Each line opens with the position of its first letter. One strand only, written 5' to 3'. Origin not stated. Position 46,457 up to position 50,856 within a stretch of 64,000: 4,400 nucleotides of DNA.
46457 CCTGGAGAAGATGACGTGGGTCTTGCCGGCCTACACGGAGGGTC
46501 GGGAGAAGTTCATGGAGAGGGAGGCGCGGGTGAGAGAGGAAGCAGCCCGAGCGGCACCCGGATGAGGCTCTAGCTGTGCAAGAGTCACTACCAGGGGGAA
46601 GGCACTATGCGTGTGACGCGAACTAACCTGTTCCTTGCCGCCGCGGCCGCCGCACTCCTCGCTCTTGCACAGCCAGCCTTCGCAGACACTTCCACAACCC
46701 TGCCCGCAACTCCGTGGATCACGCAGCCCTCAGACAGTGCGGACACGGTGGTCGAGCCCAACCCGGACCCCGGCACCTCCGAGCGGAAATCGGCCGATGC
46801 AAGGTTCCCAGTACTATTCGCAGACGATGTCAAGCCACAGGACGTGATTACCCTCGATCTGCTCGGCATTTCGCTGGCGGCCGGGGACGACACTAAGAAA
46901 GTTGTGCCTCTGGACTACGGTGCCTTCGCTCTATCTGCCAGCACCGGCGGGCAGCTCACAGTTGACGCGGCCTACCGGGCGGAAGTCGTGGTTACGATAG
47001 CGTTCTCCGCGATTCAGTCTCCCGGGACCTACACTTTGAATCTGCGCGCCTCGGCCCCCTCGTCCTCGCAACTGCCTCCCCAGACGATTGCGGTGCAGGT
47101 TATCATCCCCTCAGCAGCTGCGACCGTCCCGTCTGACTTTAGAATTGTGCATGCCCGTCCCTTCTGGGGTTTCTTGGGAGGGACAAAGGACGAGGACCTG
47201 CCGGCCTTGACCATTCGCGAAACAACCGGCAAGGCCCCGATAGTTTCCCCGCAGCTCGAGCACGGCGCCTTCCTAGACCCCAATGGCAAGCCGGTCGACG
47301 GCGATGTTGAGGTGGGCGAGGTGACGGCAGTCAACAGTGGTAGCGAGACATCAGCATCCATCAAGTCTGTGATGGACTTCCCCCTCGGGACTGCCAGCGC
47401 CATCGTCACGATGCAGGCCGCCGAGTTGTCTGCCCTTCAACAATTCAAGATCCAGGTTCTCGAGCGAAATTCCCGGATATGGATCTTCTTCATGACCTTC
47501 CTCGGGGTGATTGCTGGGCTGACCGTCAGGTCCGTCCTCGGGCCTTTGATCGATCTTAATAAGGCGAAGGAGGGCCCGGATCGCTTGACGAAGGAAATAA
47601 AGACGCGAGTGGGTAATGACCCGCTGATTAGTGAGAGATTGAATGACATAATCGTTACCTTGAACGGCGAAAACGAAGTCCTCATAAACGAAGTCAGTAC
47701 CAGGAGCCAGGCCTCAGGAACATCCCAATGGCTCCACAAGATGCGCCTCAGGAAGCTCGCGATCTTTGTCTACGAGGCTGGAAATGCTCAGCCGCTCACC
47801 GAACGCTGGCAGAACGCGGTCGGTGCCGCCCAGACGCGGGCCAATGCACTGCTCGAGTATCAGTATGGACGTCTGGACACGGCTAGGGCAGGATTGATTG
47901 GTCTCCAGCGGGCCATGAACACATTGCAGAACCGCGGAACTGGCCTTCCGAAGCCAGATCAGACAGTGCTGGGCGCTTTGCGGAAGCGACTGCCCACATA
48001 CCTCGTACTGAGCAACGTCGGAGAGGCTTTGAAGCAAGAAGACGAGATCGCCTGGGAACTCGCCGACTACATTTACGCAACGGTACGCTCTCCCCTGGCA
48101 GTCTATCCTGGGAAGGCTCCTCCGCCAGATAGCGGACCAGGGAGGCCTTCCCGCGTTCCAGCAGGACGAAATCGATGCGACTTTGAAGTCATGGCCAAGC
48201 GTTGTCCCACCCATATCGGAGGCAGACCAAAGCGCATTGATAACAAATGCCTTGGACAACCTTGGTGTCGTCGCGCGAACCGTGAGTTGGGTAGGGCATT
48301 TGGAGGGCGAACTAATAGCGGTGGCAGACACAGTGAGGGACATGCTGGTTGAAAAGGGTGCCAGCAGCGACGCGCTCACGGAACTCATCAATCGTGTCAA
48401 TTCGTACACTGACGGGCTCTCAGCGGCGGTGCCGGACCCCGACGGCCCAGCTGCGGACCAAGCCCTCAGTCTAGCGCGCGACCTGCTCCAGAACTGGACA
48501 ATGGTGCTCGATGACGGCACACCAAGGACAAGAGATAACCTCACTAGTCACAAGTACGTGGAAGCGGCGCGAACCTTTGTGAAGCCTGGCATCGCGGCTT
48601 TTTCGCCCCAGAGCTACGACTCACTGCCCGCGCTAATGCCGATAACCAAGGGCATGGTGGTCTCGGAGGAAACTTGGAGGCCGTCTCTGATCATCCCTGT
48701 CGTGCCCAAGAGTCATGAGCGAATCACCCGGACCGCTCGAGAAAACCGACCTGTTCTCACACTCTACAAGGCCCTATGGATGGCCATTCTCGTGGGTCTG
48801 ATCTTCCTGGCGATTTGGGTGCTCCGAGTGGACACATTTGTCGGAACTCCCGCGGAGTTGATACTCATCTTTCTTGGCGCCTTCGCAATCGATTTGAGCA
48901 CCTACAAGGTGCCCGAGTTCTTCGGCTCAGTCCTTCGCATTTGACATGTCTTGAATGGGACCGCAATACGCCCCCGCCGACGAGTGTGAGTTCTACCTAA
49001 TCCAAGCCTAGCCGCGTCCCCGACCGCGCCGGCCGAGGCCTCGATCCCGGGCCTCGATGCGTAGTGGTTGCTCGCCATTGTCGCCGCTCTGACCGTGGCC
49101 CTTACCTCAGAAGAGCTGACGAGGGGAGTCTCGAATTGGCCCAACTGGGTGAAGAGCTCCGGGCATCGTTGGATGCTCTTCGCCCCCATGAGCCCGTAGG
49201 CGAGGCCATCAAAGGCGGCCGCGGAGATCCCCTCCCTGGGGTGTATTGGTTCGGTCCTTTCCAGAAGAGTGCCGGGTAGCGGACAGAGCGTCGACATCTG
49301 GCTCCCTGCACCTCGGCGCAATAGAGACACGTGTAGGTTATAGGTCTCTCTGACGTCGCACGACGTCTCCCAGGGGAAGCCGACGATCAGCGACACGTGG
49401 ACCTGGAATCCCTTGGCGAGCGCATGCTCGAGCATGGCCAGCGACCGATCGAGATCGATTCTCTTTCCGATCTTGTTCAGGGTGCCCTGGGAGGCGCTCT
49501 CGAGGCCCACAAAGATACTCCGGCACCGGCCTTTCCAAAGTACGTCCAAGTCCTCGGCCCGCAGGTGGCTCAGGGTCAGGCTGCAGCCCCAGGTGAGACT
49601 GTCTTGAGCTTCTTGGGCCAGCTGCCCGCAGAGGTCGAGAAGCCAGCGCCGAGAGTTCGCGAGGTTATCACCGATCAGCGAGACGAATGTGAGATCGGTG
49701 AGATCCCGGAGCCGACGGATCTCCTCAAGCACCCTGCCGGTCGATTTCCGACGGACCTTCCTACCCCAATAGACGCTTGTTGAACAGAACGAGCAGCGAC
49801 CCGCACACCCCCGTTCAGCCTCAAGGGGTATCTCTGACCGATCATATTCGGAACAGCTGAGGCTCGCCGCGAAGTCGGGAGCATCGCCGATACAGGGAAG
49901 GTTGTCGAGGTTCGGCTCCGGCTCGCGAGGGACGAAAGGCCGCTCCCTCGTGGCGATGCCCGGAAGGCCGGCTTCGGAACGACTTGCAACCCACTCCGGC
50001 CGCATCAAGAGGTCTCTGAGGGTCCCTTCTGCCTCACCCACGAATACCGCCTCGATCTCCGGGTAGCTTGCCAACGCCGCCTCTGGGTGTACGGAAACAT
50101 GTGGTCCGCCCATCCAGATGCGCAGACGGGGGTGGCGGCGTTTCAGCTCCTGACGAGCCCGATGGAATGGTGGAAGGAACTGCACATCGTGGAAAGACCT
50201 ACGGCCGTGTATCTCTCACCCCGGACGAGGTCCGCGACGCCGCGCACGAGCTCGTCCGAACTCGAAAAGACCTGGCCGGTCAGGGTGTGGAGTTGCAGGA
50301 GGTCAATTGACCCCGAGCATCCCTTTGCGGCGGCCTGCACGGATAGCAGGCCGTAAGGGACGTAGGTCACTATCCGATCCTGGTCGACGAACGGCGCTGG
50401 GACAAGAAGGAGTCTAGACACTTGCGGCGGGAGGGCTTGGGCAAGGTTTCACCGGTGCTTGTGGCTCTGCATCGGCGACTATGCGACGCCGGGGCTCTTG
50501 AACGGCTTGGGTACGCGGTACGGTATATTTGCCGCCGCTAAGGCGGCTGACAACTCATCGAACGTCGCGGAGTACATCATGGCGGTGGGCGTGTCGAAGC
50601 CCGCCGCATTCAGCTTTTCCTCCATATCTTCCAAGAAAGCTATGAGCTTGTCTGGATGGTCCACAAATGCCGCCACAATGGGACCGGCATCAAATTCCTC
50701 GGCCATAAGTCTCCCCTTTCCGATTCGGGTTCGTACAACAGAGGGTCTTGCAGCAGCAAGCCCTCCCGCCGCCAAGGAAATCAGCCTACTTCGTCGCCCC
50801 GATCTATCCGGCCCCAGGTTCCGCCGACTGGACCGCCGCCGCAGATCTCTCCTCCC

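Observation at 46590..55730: Lower-G+C ~9 kb island with an unrecognised gene combination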

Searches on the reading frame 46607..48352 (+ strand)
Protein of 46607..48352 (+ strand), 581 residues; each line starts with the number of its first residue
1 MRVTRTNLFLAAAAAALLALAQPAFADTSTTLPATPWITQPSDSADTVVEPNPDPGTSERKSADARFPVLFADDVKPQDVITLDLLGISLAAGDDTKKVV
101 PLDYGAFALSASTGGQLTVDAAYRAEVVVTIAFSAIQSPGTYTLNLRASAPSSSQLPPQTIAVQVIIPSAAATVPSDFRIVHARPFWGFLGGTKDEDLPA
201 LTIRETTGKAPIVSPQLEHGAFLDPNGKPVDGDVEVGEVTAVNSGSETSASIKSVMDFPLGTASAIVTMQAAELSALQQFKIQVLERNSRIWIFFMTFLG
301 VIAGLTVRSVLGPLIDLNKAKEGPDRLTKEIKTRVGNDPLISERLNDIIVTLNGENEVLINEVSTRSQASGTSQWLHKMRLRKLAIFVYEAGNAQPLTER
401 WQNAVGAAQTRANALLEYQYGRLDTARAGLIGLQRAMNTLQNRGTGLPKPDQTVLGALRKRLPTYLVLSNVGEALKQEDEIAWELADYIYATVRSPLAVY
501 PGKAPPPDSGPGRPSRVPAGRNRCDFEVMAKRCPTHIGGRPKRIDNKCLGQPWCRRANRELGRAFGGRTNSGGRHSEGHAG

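Call 8: search_protein_families(library=pfam, proteins=[window:46607-48352:+], max_evalue=0.01)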
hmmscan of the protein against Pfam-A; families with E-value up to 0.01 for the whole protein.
window:46607-48352:+ (581 aa): 0 families

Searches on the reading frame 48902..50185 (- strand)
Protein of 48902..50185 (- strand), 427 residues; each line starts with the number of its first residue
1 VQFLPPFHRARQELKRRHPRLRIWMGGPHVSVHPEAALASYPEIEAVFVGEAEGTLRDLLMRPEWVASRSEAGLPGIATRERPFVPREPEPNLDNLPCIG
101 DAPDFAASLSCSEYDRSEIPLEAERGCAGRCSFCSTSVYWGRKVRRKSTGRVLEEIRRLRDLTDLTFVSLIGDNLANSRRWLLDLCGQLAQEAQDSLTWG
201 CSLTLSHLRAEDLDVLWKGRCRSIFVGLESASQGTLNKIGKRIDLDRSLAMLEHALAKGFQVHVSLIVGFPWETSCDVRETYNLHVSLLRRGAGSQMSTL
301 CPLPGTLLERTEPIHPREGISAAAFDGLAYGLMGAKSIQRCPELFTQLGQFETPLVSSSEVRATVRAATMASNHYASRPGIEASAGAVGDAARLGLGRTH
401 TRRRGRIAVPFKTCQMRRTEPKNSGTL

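Call 8: search_protein_families(library=pfam, proteins=[window:48902-50185:-], max_evalue=0.01)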
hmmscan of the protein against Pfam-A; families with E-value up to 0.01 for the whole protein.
window:48902-50185:- (427 aa): 2 families
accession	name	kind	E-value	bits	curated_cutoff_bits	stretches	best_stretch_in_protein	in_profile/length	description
PF04055.27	Radical_SAM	-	3.8e-17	63.4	29.5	1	125-284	5-165/166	Radical SAM superfamily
PF02310.24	B12-binding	-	5.5e-08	33.1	32.1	1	7-59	68-120/121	B12 binding domain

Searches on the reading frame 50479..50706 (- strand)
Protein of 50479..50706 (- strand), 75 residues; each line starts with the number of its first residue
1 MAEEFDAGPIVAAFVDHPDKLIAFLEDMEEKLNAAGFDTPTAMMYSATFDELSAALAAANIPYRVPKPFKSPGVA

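Call 8: search_protein_families(library=pfam, proteins=[window:50479-50706:-], max_evalue=0.01)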
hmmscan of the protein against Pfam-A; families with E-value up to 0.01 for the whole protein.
window:50479-50706:- (75 aa): 0 families

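Call 11: search_protein_families(library=ncbifam, proteins=[window:50479-50706:-], max_evalue=0.01)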
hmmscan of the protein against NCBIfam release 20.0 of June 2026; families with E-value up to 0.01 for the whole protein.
window:50479-50706:- (75 aa): 0 families

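Call 12: search_protein_families(library=padloc, proteins=[window:50479-50706:-], max_evalue=0.01)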
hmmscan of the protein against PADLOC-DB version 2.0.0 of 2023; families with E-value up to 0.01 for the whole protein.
window:50479-50706:- (75 aa): 0 families

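Call 33: search_protein_families(library=pfam, alignment_id=A3, max_evalue=5)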
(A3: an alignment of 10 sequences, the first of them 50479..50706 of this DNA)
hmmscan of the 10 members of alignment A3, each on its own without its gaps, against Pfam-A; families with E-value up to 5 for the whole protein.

A. member 1, window:50479-50706:- (75 aa): 0 families

B. families by the number of members that match (of 10 scanned): 7 families
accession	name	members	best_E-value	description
PF12872.13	OST-HTH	1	0.0014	OST-HTH/LOTUS domain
PF24212.1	DUF7433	1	0.0081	Family of unknown function (DUF7433)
PF01726.22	LexA_DNA_bind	1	0.011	LexA DNA binding domain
PF18938.6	aRib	1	0.071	Atypical Rib domain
PF05517.18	p25-alpha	1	0.19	p25-alpha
PF24559.1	UBA_RAD5A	1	0.2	DNA repair protein RAD5A UBA domain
PF18518.7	TcA_RBD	1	0.24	TcA receptor binding domain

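Call 34: search_protein_families(library=ncbifam, alignment_id=A3, max_evalue=5)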
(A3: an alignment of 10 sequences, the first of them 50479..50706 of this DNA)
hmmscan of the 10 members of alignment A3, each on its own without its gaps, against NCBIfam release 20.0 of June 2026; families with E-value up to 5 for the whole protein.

A. member 1, window:50479-50706:- (75 aa): 1 family
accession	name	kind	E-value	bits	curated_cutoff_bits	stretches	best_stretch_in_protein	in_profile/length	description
NF041192.2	encap_f4c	exception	0.14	12.1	90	1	16-58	8-50/97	family 4C encapsulin nanocompartment shell protein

B. families by the number of members that match (of 10 scanned): 4 families
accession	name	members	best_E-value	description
NF047920.1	lactonase_UilS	1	0.0075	UilS family quorum-quenching N-acyl-homoserine lactonase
TIGR00498.1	lexA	1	0.072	transcriptional repressor LexA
NF009420.1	PRK12785.1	1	0.09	flagellar basal body-associated protein FliL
NF041192.2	encap_f4c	1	0.14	family 4C encapsulin nanocompartment shell protein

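Call 36: find_homologous_proteins(query=A3, max_evalue=0.01)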
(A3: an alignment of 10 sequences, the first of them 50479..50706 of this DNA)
Query A3 (10 sequences) (75 aa, profile of the alignment): 33 proteins with E <= 0.01 among 3790 candidates.
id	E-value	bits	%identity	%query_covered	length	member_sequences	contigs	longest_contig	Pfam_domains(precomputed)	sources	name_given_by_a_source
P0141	8.0e-19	85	-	-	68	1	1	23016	-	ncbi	-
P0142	3.6e-17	80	100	100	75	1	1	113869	-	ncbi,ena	-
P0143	7.1e-17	79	-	-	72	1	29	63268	-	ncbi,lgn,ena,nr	ncbi:MAG: hypothetical protein IT534_04850 [Bauldia sp.]|nr:hypothetical protein [Bauldia sp.]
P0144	5.7e-16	76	-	-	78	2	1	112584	-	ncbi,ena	-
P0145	2.6e-15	74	-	-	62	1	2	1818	-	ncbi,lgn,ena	-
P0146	2.6e-15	74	-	-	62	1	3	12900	-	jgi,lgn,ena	-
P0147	3.4e-15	74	33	71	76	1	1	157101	-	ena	-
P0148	3.4e-15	74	-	-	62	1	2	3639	-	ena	-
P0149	2.2e-14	71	-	-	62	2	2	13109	-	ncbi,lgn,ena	ncbi:MAG: hypothetical protein V3T04_00705 [Dehalococcoidia bacterium]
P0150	2.4e-14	71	-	-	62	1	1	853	-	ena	-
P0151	2.7e-14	71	-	-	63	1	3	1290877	-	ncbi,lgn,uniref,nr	ncbi:hypothetical protein [Vibrio parahaemolyticus]|uniref:hypothetical protein n=1 Tax=Vibrio parah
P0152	3.0e-14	71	-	-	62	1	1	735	-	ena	-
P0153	3.2e-14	71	-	-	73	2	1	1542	-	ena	-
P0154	8.7e-14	69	-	-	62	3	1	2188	-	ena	-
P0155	1.8e-13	68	-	-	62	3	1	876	-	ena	-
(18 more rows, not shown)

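Call 37: find_encoding_contigs(protein=P0142, flank=10000, max_places=3)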
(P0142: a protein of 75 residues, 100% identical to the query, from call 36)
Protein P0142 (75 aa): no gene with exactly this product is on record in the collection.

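Call 76: predict_structure(alignment_id=A7)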
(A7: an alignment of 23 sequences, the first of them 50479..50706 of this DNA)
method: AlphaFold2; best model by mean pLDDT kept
length: 75 residues; sequences in the alignment: 23
mean_pLDDT: 81.4   pTM: 0.60
mean pLDDT of the five models: 81.4, 78.5, 78.2, 76.2, 74.6
residues with pLDDT >= 90: 23; 70-90: 38; 50-70: 10; < 50: 4
segments of 3 or more residues with pLDDT < 50: none
pLDDT, mean of each block of 10 residues (from residue 1): 73 88 91 92 91 85 67 48
secondary structure, 60 per line:
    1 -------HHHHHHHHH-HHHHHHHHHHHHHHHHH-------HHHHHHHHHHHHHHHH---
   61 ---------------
elements in order: H8-16 H18-34 H42-57

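Call 82: fold_search(model_id=the predicted structure, library=pdb)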
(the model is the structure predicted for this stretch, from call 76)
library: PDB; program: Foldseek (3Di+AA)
matches with E <= 10: 0; with E <= 0.001: 0
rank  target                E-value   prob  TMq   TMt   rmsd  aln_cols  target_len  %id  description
